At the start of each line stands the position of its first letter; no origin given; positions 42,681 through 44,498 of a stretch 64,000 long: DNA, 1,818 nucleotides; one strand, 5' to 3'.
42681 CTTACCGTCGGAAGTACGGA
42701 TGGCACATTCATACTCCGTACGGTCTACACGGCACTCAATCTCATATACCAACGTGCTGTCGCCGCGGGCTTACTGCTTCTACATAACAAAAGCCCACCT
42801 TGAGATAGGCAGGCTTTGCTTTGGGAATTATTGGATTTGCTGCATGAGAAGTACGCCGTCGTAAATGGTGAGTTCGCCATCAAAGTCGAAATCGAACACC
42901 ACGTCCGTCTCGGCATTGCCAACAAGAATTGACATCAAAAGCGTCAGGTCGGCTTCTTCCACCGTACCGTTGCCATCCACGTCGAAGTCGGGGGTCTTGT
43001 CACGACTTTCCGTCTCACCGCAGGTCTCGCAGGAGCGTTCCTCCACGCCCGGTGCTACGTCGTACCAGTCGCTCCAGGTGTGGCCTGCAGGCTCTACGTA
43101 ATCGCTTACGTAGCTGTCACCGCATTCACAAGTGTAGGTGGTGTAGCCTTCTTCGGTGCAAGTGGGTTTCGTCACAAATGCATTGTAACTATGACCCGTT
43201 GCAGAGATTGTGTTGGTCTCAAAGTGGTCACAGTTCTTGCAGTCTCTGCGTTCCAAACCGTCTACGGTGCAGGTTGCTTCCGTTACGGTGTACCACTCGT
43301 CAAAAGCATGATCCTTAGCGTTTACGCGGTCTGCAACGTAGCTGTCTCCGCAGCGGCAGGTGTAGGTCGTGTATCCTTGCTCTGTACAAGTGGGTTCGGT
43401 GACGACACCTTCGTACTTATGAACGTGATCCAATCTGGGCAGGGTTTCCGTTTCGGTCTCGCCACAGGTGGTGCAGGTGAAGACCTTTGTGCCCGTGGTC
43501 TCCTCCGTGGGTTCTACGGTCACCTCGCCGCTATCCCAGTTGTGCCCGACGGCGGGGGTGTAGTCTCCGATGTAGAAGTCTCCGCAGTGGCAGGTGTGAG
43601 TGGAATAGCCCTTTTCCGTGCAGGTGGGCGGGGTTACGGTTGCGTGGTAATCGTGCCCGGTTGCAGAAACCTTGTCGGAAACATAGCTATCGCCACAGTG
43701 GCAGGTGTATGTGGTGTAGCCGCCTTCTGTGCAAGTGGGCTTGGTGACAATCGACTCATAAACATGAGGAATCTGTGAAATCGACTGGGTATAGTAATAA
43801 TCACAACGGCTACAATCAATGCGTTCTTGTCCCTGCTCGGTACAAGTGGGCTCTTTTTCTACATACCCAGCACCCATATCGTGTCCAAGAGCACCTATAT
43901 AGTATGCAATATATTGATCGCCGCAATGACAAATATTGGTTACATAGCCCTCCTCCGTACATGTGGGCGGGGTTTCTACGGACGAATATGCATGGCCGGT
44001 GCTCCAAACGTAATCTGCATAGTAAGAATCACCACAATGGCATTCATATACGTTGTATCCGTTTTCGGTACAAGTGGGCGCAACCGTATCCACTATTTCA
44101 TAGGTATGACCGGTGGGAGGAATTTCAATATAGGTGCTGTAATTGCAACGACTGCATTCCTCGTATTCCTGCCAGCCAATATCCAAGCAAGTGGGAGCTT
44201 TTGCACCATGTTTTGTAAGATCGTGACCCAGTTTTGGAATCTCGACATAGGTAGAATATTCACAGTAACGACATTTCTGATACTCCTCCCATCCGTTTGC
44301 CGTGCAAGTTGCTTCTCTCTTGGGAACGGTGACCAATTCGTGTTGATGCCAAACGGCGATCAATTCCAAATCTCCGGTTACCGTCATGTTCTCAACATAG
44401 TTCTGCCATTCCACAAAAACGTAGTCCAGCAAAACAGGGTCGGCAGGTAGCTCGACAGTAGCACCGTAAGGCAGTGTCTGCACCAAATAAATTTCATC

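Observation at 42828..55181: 4117-aa protein combining an S8 protease, >100 BspA-type LRRs, a Cys/His module array and a C-terminal dockerin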

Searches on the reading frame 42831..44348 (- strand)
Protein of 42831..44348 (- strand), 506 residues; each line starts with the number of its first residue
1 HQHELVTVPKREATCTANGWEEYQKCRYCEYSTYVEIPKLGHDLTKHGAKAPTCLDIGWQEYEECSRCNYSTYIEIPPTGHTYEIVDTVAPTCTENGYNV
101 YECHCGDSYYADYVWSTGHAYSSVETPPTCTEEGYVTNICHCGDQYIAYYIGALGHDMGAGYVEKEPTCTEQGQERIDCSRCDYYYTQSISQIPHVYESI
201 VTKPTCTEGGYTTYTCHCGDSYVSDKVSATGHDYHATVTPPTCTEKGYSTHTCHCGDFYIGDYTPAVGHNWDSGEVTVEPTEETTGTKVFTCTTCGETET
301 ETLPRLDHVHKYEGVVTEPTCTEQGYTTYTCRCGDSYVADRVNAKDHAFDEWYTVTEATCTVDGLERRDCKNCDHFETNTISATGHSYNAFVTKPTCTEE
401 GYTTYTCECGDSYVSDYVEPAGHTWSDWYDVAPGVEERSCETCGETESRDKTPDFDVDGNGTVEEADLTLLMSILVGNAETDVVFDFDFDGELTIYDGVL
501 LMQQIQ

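Call 7: search_protein_families(library=pfam, proteins=[window:42987-44348:-], max_evalue=10)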
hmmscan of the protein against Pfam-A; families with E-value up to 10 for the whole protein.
seq(454 aa): 0 families

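Call 13: search_protein_families(library=ncbifam, proteins=[window:42987-44348:-], max_evalue=1)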
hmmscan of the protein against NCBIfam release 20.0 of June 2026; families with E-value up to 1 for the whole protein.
seq(454 aa): 1 family
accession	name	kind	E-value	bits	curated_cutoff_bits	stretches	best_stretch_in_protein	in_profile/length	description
NF007590.0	PRK10227.1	equivalog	0.00016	21.8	244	0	312-332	22-42/135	Cu(I)-responsive transcriptional regulator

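Call 14: search_solved_structures(query=window:42831-44348:-, max_evalue=10, show_alignments=2)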
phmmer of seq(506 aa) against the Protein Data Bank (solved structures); distinct sequences matched with E-value up to 10: 146 (the best 60 are shown).
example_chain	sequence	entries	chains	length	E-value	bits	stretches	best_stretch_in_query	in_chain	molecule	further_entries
7jts_t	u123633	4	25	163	0.046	15.5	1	440-492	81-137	Calmodulin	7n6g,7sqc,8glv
7vvh_C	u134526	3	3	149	0.081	14.7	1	440-502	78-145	Calmodulin-1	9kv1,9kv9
7zrq_A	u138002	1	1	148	0.083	14.7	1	440-502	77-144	Calmodulin-1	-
1ggz_A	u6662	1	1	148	0.12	14.2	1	440-483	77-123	CALMODULIN-RELATED PROTEIN NB-1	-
8x39_A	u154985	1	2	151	0.13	14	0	455-482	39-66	Serine protease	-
2rrt_A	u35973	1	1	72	0.13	14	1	441-501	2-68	Calmodulin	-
8x3a_A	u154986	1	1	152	0.13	14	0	455-482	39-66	Serine protease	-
8bd2_A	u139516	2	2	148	0.15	13.8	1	440-493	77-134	Calmodulin-3 | Calmodulin-1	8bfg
6u3d_A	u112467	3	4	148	0.16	13.8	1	439-492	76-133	Calmodulin-1 | Calmodulin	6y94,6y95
9el6_C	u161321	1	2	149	0.16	13.7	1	439-492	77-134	Calmodulin-1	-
2lgf_A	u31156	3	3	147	0.17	13.6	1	440-492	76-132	Calmodulin | Calmodulin-1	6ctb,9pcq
8eow_E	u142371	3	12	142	0.18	13.6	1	440-492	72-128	Calmodulin-1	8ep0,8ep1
6daf_A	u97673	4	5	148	0.18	13.6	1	439-493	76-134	Calmodulin-1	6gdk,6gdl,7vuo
9x5j_F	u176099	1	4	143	0.18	13.6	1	440-492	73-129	Calmodulin-1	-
1y0v_H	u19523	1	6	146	0.18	13.6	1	439-492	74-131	Calmodulin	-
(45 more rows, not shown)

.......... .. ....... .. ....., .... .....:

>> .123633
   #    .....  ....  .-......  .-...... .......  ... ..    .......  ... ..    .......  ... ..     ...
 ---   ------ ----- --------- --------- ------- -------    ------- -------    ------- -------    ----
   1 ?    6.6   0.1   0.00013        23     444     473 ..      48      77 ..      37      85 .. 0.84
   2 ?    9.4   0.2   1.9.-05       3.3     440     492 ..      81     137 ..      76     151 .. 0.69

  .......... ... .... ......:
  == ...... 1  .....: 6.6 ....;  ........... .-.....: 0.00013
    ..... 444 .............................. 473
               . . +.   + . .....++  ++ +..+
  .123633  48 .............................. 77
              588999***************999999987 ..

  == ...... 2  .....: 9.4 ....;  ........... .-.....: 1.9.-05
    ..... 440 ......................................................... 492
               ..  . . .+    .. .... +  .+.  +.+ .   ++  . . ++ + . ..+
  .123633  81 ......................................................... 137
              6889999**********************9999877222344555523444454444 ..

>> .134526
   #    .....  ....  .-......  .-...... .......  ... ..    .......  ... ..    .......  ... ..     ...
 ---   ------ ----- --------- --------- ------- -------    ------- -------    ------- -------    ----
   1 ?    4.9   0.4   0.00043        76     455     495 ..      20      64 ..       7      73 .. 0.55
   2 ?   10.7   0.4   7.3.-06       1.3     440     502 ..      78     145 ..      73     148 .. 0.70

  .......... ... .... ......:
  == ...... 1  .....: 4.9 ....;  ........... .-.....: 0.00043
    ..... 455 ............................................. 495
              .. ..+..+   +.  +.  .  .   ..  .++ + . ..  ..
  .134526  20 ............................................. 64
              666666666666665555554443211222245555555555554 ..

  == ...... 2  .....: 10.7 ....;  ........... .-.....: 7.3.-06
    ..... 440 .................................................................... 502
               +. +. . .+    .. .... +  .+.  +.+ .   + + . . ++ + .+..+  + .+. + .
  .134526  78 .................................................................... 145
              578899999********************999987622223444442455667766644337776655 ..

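Call 15: find_homologous_proteins(query=window:42831-44348:-, max_evalue=0.00001)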
Query seq(506 aa) (506 aa): 7413 proteins with E <= 0.00001 among 8000 candidates; the best 120 are listed.
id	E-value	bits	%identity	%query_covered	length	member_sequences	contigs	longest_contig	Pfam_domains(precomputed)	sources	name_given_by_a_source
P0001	5.9e-178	611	38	82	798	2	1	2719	-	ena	-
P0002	7.9e-173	594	40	59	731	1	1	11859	-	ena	-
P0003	6.0e-171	588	35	89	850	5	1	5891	-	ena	-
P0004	7.4e-171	588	43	93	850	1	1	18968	PF05495.18,PF07874.18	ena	-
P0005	1.2e-170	587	36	89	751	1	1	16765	-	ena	-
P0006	1.2e-168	580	36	69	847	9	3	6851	-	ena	-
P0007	5.3e-168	578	34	89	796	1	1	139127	PF03589.19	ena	-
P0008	1.4e-164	567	37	85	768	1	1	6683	PF05495.18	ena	-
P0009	1.1e-163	564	34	89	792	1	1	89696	PF04512.19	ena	-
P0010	4.0e-161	555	33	89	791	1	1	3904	PF03589.19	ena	-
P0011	1.9e-158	547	35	89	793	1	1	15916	-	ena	-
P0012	5.7e-158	545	32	87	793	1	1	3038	-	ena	-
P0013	4.3e-156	539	33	75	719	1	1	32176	-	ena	-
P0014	3.8e-155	536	33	87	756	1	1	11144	PF03589.19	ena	-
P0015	8.6e-155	535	34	89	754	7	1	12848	PF03589.19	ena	-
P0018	5.6e-146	505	39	93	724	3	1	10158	PF00404.25,PF00963.25,PF24292.2,PF07874.18,PF05810.20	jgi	-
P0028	6.2e-140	486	41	89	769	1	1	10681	PF00963.25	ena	-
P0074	1.0e-124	435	43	80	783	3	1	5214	PF18439.8,PF24292.2,PF13695.13,PF07282.19,PF00753.34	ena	-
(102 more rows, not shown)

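Call 75: search_protein_families(library=pfam, proteins=[P0018, P0074], max_evalue=1)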
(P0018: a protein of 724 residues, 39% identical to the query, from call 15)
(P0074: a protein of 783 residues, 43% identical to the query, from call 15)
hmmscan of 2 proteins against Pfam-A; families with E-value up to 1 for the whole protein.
P0018 (724 aa): 16 families
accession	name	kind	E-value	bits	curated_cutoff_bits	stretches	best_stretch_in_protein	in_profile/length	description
PF05810.19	NinF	-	1.4e-09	38.1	27.5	3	379-392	1-14/25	NinF protein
PF00963.24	Cohesin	-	4.1e-08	34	24.1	1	45-164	17-137/139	Cohesin domain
PF00404.24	Dockerin_1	-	1.4e-07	32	22.9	1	664-716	2-56/57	Dockerin type I domain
PF24292.1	DUF7479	-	2.1e-07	31.4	27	0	529-543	30-44/60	Domain of unknown function (DUF7479)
PF13695.12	Zn_ribbon_3CxxC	-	7.8e-05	23.6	23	0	603-656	3-55/100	Zinc-binding domain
PF07754.17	HVO_2753_ZBP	-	0.00025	21.2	33.2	0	448-462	11-25/46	Small zinc finger protein HVO_2753-like, Zn-binding pocket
PF00036.39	EF-hand_1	-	0.0027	17.6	25.4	1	662-680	7-25/29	EF hand domain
PF13499.12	EF-hand_7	-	0.013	16.2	30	1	665-713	12-66/67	EF-hand domain pair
PF12924.12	APP_Cu_bd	-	0.014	16.4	26.4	0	245-269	14-38/57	Copper-binding of amyloid precursor, CuBD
PF18439.7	zf_UBZ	-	0.018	15.2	25.6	0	528-540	1-13/32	Ubiquitin-Binding Zinc Finger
PF01096.23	Zn_ribbon_TFIIS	-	0.031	14.6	21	0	220-235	23-38/39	Transcription factor S-II (TFIIS)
PF18678.6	AOC_like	-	0.066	13.4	25.9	0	314-372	10-68/123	Allene oxide cyclase barrel like domain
PF08829.15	AlphaC_N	-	0.097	13.1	25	1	644-710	16-79/106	Alpha C protein N terminal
PF13248.11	Zn_ribbon_3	-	0.12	12.4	27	0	226-236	3-12/26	zinc-ribbon domain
PF13405.12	EF-hand_6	-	0.15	12.3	25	0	664-681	9-26/30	EF-hand domain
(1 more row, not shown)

P0074 (783 aa): 14 families
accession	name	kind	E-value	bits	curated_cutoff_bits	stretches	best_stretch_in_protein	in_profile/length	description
PF00753.33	Lactamase_B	-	3.1e-17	63.6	22.7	1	459-654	2-195/196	Metallo-beta-lactamase superfamily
PF13695.12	Zn_ribbon_3CxxC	-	6.3e-12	46.4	23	2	317-367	3-52/100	Zinc-binding domain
PF07282.18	Cas12f1-like_TNB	-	1.1e-06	29.1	26.3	2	277-337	24-58/60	Cas12f1-like, TNB domain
PF24292.1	DUF7479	-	2e-06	28.3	27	0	281-299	30-48/60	Domain of unknown function (DUF7479)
PF18439.7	zf_UBZ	-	4.7e-06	26.6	25.6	0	91-104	2-15/32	Ubiquitin-Binding Zinc Finger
PF08821.16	CGGC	-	0.00019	22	27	2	279-325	40-86/106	CGGC domain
PF06259.18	Abhydrolase_8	-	0.00025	21.2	20.5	0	216-238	107-129/178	Alpha/beta hydrolase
PF12706.13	Lactamase_B_2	-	0.00028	21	27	1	475-606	3-145/200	Beta-lactamase superfamily domain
PF01698.23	SAM_LFY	-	0.0006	20.2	25.2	0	231-266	18-53/80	Floricaula / Leafy protein SAM domain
PF25281.1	MBL_MAP1B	-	0.013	15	37.6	1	443-536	11-98/279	MAP1B MBL-like domain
PF13242.12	Hydrolase_like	-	0.015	15.7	22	0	170-193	24-47/75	HAD-hyrolase-like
PF01428.23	zf-AN1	-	0.14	12.7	27.9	0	195-215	3-23/40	AN1-like Zinc finger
PF21682.2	AF_2299-like_N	-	0.21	12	27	1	583-616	74-107/134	CDP-alcohol phosphatidyltransferase AF_2299-like, N-terminal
PF19583.5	ODP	-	0.23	11.7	27.2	0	466-523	6-64/194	ODP family beta lactamase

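Call 78: find_encoding_contigs(protein=P0018, flank=10000, max_places=2)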
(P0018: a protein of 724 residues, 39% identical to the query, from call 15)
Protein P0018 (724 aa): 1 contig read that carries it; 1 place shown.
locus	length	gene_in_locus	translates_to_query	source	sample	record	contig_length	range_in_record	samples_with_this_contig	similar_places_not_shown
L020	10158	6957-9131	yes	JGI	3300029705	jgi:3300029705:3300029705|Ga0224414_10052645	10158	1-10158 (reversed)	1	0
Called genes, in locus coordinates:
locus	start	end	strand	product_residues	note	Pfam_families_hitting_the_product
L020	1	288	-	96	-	?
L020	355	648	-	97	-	PF01371:Trp_repressor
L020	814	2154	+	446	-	PF12708:Pect-lyase_RHGA_epim, PF00295:Glyco_hydro_28, PF13229:Beta_helix (faint)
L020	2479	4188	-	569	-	PF22422:MGH1-like_GH, PF17389:Bac_rhamnosid6H, PF03200:Glyco_hydro_63, PF01204:Trehalase, PF03200:Glyco_hydro_63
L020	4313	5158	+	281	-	PF02311:AraC_binding (weak), PF07883:Cupin_2 (weak), PF12833:HTH_18, PF00165:HTH_AraC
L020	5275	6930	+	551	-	PF00749:tRNA-synt_1c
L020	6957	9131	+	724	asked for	PF00963:Cohesin, PF07874:DUF1660 (faint), PF24292:DUF7479 (faint), PF05810:NinF (faint), PF00404:Dockerin_1 (weak)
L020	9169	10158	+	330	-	?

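Call 79: find_encoding_contigs(protein=P0028, flank=10000, max_places=2)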
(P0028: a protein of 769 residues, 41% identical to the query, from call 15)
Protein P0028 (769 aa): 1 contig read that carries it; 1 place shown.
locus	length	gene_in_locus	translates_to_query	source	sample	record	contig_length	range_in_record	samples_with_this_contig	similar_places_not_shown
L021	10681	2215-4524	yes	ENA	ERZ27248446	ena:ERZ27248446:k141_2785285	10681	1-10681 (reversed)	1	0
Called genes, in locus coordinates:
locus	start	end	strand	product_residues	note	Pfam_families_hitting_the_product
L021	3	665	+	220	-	?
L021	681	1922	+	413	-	PF06826:Asp-Al_Ex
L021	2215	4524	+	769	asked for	PF00963:Cohesin (weak)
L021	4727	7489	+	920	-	PF07523:Big_3 (weak), PF00404:Dockerin_1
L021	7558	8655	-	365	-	PF01636:APH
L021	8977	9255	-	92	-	PF12116:SpoIIID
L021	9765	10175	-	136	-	-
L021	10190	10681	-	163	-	?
